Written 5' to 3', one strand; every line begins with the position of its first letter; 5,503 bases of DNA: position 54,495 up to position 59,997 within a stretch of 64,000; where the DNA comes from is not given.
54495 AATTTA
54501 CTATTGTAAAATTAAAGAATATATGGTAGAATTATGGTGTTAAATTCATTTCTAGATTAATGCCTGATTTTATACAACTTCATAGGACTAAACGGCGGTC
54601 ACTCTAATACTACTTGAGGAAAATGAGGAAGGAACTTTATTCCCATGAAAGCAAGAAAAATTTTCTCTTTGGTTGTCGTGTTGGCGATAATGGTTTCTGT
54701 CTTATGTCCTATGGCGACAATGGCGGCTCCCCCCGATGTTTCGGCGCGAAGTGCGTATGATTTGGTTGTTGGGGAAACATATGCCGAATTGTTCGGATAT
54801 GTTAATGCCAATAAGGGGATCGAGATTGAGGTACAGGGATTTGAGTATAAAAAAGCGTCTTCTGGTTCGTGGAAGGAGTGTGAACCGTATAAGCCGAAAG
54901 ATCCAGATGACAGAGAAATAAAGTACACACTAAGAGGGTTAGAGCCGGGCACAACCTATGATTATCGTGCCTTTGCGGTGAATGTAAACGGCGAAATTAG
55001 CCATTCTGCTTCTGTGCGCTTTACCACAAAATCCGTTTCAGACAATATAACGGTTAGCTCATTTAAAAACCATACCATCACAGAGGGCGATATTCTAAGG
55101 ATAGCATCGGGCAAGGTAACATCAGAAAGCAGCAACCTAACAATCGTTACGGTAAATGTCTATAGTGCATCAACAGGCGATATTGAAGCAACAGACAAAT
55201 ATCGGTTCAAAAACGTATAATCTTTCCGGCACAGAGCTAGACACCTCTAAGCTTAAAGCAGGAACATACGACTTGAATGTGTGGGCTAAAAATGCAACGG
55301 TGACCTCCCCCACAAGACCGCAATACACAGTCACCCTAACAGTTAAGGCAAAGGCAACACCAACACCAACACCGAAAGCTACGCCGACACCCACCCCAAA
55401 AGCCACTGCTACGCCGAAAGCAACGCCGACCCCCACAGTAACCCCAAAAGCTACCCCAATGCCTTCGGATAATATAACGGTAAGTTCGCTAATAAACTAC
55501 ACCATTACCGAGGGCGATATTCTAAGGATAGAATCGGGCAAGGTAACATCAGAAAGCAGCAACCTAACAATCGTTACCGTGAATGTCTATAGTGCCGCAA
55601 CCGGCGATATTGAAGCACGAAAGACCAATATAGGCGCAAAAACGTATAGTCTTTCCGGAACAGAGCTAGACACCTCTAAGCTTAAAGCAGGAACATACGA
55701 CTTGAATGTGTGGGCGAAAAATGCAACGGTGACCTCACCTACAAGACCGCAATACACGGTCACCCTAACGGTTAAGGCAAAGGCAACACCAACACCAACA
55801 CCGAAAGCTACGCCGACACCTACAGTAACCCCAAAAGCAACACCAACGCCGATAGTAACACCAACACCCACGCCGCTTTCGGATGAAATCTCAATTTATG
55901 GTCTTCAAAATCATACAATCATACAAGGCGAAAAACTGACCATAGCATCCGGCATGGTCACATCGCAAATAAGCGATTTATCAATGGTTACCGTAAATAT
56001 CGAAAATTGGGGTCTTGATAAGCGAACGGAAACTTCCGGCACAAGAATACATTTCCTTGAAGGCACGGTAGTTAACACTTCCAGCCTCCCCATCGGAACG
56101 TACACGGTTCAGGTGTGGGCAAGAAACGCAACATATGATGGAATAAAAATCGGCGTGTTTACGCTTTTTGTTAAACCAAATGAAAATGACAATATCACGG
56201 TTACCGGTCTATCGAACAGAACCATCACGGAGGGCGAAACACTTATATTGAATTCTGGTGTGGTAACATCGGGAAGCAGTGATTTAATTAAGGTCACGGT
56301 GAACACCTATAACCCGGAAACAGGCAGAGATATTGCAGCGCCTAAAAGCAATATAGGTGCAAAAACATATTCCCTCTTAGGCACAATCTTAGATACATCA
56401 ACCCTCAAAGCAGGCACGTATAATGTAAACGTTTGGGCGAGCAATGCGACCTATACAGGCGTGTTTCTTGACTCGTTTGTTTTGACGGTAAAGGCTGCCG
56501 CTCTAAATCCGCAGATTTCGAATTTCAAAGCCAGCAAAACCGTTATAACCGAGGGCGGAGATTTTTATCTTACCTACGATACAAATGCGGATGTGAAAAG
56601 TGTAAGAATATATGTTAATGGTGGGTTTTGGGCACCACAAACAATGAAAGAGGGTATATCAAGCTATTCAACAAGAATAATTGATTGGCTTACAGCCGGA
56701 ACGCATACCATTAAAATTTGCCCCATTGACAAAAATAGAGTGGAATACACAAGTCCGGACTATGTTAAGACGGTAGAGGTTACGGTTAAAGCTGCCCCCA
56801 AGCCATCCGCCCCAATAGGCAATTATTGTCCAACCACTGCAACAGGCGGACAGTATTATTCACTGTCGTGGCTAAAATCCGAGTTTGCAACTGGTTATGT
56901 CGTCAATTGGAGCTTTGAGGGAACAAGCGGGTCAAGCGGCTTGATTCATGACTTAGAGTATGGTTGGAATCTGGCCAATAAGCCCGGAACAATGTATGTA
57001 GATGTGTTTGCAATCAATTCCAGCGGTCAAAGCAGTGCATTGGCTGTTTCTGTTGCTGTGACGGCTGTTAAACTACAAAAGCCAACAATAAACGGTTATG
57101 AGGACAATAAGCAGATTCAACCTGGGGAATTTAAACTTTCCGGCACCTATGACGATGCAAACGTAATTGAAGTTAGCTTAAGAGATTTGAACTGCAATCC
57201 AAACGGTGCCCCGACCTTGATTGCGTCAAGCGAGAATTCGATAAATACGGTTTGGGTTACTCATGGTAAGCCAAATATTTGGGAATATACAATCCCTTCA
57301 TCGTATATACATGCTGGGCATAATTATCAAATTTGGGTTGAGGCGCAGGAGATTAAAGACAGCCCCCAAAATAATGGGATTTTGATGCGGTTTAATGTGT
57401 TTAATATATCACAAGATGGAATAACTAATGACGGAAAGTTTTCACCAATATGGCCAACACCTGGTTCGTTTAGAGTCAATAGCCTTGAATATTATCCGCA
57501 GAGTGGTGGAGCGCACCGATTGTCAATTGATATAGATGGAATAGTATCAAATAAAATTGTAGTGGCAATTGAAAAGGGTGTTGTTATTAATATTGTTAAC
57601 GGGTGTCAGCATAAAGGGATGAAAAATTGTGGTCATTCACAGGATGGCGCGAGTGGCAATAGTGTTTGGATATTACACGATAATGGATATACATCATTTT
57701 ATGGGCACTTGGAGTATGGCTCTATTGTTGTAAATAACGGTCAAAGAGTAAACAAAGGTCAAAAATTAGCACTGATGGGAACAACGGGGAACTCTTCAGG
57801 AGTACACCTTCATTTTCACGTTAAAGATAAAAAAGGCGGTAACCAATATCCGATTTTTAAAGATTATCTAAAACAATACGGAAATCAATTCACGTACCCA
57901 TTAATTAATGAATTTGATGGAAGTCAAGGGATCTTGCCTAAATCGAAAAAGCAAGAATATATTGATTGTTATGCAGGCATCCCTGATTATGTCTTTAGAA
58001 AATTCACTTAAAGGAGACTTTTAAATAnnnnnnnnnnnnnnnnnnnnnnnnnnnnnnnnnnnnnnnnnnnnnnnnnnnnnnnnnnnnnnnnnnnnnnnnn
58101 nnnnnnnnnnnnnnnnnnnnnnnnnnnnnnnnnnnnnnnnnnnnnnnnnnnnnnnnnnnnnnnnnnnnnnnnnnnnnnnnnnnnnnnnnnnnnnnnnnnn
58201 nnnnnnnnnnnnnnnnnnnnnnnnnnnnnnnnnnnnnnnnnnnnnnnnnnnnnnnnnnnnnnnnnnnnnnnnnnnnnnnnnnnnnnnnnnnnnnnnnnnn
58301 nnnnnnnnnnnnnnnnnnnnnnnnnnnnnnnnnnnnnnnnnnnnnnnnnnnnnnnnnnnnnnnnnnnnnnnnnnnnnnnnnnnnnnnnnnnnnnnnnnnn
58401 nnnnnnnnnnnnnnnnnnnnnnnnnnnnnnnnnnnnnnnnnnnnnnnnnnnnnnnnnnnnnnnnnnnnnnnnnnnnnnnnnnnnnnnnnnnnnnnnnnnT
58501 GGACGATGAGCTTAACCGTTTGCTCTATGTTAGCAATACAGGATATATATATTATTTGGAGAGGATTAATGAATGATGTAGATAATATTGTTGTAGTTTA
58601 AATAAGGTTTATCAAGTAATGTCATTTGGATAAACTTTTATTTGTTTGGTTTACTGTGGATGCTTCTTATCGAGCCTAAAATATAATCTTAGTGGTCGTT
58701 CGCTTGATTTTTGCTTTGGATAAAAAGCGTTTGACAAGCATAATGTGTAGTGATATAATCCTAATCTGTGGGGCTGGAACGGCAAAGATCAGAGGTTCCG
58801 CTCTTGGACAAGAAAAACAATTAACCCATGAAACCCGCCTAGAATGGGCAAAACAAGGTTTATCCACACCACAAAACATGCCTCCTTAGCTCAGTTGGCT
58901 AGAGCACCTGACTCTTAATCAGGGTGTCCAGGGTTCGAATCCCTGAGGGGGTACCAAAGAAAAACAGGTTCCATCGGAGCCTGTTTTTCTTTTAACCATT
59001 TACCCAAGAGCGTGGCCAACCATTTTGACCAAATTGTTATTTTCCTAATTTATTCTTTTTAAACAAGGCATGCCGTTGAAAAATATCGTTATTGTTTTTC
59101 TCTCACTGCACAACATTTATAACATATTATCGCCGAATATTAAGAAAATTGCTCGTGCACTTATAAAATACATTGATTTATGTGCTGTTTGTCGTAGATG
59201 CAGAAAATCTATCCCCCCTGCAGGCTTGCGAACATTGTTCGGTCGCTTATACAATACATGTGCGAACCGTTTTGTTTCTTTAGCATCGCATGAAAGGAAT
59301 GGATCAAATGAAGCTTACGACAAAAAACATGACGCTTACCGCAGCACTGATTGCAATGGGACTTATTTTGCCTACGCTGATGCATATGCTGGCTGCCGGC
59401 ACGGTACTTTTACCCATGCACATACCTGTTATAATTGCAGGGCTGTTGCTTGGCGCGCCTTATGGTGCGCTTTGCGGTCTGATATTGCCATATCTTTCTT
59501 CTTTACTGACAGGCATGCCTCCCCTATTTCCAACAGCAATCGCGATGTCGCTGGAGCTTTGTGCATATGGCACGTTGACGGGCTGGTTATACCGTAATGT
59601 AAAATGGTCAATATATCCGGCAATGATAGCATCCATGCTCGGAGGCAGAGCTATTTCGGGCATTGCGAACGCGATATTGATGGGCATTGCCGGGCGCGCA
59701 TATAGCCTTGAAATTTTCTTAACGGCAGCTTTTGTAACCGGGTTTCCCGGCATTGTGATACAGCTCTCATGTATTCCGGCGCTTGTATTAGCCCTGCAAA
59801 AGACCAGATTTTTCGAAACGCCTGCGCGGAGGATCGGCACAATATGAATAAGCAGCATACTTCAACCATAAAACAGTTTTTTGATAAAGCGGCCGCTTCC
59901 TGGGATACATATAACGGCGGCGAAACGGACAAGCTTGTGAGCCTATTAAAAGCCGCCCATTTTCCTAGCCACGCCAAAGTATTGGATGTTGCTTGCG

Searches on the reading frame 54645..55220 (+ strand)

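Call 4: search_protein_families(library=pfam, proteins=[window:54645-55220:+], max_evalue=0.01)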
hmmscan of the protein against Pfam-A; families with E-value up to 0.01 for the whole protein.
window:54645-55220:+ (191 aa): 3 families
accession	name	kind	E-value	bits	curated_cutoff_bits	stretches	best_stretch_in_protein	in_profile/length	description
PF16656.11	Pur_ac_phosph_N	-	7.9e-05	23.6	30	1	67-128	38-93/93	Purple acid Phosphatase, N-terminal domain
PF00041.27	fn3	-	0.0001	22.9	25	1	89-124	46-81/84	Fibronectin type III domain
PF25059.1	FN3_DSCAM-DSCAML_C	-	0.00023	21.9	39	1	58-130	17-81/89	DSCAM/DSCAML C-terminal Fn3-like domain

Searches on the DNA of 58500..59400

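Call 75: search_rna_families(source=window, start=58500, end=59400, threshold=evalue, max_evalue=0.01)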
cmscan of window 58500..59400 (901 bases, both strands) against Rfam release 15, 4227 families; matches with E-value up to 0.01: 2.
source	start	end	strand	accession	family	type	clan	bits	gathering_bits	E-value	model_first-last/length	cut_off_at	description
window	58880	58953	+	RF00005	tRNA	Gene; tRNA;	CL00001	67.6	29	2e-14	1-71/71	no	tRNA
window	58880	58954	-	RF04354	Plastid-ycf2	Cis-reg;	-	28.3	65.7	0.0014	1-75/75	no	Plastid-ycf2 5UTR RNA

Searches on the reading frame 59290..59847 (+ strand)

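Call 45: search_protein_families(library=pfam, proteins=[window:59290-59847:+], max_evalue=0.001)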
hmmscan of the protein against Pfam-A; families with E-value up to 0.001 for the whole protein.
window:59290-59847:+ (185 aa): 2 families
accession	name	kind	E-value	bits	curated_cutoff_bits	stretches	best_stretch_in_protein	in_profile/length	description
PF12822.12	ECF_trnsprt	-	6.1e-12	46.3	30.7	1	12-166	1-169/169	ECF transporter, substrate-specific component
PF07155.17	ECF-ribofla_trS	-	0.0001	22.8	26.7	1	8-162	1-159/172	ECF-type riboflavin transporter, S component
